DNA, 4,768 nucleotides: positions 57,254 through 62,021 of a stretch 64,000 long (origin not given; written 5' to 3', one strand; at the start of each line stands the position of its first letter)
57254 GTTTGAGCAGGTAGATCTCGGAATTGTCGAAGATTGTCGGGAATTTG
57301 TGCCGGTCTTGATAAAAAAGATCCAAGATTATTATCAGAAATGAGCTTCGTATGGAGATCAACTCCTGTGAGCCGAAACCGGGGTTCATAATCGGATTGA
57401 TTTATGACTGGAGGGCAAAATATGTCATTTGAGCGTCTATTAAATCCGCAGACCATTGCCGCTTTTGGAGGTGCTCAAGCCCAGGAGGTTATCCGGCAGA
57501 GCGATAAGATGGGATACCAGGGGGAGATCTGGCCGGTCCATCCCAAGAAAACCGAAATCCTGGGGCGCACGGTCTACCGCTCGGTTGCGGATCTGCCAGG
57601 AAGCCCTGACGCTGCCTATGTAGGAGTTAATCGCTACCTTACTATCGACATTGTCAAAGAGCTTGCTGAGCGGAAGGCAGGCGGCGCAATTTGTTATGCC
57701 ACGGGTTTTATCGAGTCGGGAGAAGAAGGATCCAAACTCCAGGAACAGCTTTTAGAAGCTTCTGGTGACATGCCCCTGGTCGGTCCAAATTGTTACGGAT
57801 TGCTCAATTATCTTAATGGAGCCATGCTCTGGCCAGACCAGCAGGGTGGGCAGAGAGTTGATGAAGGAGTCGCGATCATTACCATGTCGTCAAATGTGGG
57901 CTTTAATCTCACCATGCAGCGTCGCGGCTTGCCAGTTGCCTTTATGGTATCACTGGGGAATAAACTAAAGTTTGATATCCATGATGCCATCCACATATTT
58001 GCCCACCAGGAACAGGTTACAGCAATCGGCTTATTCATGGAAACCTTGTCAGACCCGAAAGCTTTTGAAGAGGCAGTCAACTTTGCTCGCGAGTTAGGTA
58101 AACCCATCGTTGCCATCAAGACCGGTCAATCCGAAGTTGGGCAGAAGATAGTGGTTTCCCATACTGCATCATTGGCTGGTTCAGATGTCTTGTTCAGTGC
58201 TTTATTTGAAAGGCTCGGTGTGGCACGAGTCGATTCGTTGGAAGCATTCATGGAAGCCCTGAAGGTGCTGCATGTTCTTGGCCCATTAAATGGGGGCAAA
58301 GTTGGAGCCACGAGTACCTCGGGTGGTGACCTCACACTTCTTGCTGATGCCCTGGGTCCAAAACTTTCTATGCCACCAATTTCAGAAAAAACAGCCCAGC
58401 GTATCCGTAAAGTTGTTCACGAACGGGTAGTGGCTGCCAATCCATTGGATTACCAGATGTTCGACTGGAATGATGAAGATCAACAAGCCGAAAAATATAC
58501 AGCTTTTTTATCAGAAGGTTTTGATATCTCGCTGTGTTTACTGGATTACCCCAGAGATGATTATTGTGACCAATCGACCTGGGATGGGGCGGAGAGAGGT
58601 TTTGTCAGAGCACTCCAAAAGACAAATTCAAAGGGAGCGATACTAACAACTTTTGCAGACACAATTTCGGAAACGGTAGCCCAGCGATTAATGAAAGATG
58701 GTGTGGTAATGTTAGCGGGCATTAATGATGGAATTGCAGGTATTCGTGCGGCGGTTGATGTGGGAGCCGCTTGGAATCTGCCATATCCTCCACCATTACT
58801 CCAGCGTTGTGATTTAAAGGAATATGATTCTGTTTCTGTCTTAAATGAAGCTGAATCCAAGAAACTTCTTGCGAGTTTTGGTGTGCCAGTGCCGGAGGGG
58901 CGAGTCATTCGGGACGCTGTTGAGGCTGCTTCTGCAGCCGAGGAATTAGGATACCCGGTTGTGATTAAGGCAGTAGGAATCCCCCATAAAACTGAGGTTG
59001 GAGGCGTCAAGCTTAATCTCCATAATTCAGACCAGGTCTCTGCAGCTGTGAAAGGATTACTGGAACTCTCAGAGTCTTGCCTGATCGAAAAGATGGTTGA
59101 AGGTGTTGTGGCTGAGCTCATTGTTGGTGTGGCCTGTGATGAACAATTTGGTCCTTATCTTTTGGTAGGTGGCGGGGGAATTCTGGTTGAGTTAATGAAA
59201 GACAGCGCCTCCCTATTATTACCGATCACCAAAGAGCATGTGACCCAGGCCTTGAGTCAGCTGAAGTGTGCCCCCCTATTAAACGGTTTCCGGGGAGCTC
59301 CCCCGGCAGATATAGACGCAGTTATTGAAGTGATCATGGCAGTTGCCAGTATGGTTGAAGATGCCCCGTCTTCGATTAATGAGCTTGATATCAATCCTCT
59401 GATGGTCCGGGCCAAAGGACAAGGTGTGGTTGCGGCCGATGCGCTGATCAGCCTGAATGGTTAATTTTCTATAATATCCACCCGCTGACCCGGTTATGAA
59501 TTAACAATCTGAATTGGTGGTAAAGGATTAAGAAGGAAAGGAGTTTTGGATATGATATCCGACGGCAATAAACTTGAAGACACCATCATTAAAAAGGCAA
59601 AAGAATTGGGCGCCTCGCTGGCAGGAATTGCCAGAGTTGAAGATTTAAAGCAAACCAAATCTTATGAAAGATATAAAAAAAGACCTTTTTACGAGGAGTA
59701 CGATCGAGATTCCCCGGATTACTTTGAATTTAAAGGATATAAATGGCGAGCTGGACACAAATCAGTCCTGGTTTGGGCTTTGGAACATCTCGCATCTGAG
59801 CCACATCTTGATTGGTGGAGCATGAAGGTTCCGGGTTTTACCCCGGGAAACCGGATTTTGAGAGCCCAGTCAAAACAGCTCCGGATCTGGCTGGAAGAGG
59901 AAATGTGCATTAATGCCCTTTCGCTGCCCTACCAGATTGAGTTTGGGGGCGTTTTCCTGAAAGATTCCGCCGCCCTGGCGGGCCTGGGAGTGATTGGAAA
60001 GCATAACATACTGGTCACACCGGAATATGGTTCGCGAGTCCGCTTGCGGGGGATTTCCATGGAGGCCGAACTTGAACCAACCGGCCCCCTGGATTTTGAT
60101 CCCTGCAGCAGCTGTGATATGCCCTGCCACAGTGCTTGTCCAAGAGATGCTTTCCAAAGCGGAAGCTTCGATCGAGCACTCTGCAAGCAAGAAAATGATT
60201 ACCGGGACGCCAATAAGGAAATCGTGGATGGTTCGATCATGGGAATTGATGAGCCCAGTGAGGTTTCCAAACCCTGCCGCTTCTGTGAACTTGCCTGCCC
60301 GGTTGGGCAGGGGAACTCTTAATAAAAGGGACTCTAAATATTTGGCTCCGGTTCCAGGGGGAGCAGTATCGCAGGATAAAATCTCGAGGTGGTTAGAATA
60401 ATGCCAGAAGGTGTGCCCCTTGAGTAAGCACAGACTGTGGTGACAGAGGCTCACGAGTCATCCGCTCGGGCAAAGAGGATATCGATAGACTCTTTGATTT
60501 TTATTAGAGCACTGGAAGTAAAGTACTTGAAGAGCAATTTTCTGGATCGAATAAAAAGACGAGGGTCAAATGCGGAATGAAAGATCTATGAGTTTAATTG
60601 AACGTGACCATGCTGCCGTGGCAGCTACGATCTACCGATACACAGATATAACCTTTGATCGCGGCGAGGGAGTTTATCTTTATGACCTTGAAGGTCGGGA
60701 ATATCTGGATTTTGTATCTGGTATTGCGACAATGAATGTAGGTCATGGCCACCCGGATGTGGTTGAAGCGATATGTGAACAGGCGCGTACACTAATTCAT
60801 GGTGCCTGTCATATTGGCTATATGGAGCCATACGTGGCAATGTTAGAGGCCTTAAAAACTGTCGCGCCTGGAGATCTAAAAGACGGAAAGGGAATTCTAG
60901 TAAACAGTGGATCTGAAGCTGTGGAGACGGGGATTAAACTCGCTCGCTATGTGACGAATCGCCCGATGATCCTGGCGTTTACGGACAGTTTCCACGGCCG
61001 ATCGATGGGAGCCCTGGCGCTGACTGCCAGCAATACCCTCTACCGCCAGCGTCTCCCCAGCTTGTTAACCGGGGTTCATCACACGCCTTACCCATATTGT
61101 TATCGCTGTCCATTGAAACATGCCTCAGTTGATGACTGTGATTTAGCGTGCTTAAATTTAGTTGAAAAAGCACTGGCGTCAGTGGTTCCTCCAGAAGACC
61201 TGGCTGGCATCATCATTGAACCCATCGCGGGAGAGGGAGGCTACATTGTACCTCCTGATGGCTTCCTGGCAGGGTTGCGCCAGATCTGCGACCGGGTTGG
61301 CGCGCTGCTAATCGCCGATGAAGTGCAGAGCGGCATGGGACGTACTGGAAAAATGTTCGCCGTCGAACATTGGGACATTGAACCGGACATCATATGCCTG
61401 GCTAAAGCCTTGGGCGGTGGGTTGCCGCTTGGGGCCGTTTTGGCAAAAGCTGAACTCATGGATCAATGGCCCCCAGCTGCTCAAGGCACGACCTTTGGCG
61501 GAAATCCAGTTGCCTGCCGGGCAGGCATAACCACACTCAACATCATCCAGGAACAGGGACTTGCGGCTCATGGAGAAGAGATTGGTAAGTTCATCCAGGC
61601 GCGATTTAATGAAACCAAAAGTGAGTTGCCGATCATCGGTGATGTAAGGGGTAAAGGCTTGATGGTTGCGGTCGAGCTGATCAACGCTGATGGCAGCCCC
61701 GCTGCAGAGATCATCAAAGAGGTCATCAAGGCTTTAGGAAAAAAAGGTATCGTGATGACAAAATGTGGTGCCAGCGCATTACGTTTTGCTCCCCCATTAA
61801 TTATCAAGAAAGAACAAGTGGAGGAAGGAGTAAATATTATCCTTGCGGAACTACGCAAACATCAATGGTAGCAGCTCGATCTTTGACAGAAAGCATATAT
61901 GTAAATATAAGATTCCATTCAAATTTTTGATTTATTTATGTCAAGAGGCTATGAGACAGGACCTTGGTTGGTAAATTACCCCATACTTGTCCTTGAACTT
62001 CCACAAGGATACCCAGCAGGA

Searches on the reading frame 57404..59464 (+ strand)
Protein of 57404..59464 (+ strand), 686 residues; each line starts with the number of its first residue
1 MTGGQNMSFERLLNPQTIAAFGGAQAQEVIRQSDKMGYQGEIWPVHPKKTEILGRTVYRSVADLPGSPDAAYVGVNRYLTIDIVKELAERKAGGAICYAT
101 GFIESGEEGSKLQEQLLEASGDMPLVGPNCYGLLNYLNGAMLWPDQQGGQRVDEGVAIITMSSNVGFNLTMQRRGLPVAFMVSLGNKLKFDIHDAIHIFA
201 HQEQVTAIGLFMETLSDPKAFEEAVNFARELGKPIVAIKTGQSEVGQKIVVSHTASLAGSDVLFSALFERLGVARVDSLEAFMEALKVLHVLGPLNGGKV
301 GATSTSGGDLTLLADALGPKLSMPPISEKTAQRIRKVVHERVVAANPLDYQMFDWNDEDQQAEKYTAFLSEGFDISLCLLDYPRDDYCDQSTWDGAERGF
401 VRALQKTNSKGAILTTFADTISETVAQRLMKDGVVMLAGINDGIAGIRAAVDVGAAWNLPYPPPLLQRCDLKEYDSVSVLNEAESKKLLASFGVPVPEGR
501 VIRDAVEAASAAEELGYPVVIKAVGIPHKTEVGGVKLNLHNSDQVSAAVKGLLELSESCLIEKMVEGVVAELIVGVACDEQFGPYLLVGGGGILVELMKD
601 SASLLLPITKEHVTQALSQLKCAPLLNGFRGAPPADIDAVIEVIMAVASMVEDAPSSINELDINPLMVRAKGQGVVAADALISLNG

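Call 64: search_protein_families(library=pfam, proteins=[window:57404-59464:+], max_evalue=0.00001)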
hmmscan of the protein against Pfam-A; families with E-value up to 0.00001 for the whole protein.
window:57404-59464:+ (686 aa): 3 families
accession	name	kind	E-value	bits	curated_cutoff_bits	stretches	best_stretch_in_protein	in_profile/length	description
PF13549.11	ATP-grasp_5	-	2.9e-58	197.3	27.6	1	478-684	8-221/221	ATP-grasp domain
PF13607.11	Succ_CoA_lig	-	4.7e-33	114.3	27.4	1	155-289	3-138/138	Succinyl-CoA ligase like flavodoxin domain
PF13380.12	CoA_binding_2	-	6.3e-14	52.9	22.8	1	27-134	17-114/116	CoA binding domain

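Call 83: find_homologous_proteins(query=window:57404-59464:+, max_evalue=1e-100)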
Query window:57404-59464:+ (686 aa): 6619 proteins with E <= 1e-100 among 8000 candidates; the best 120 are listed.
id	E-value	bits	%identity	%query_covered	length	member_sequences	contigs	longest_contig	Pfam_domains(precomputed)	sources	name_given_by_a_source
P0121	0.0e+0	1496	98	100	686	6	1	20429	PF13607.12,PF13549.12,PF13380.13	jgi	jgi:acyl-CoA synthetase (NDP forming)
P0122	0.0e+0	1332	87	99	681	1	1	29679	PF13607.12,PF13549.12,PF13380.13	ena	-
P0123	0.0e+0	1273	84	99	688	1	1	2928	PF13607.12,PF13549.12,PF13380.13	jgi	-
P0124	0.0e+0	1241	81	99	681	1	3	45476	PF13607.12,PF13549.12,PF13380.13,PF02786.23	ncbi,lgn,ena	-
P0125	0.0e+0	1236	81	99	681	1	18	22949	PF13607.12,PF13549.12,PF13380.13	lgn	-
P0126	0.0e+0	1235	81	99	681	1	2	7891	PF13607.12,PF13549.12,PF13380.13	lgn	-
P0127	0.0e+0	1234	81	99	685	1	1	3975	PF13607.12,PF13549.12,PF13380.13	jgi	jgi:acetyl-CoA synthetase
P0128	0.0e+0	1232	81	99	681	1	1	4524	PF13607.12,PF13549.12,PF13380.13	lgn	-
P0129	0.0e+0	1228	80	99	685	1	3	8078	PF13607.12,PF13549.12,PF13380.13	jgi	-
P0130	0.0e+0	1228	80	99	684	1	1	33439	PF13607.12,PF13549.12,PF13380.13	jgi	-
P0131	0.0e+0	1227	83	95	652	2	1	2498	PF13607.12,PF13549.12,PF13380.13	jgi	jgi:acyl-CoA synthetase (NDP forming)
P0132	0.0e+0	1224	80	99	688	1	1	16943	PF13607.12,PF13549.12,PF13380.13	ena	-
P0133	0.0e+0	1211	80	99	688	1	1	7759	PF13607.12,PF13549.12,PF13380.13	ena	-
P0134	0.0e+0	1209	79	99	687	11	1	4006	PF13607.12,PF13549.12,PF13380.13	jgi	jgi:acyl-CoA synthetase (NDP forming)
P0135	0.0e+0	1204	79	99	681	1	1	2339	PF13607.12,PF13549.12,PF13380.13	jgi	jgi:acetyl-CoA synthetase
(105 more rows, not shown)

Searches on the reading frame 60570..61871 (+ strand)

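Call 64: search_protein_families(library=pfam, proteins=[window:60570-61871:+], max_evalue=0.00001)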
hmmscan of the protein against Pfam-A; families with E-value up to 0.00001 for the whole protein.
window:60570-61871:+ (433 aa): 1 family
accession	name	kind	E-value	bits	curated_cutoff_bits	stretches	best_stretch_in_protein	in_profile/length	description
PF00202.27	Aminotran_3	-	9.4e-122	407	30.5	1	26-424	10-399/403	Aminotransferase class-III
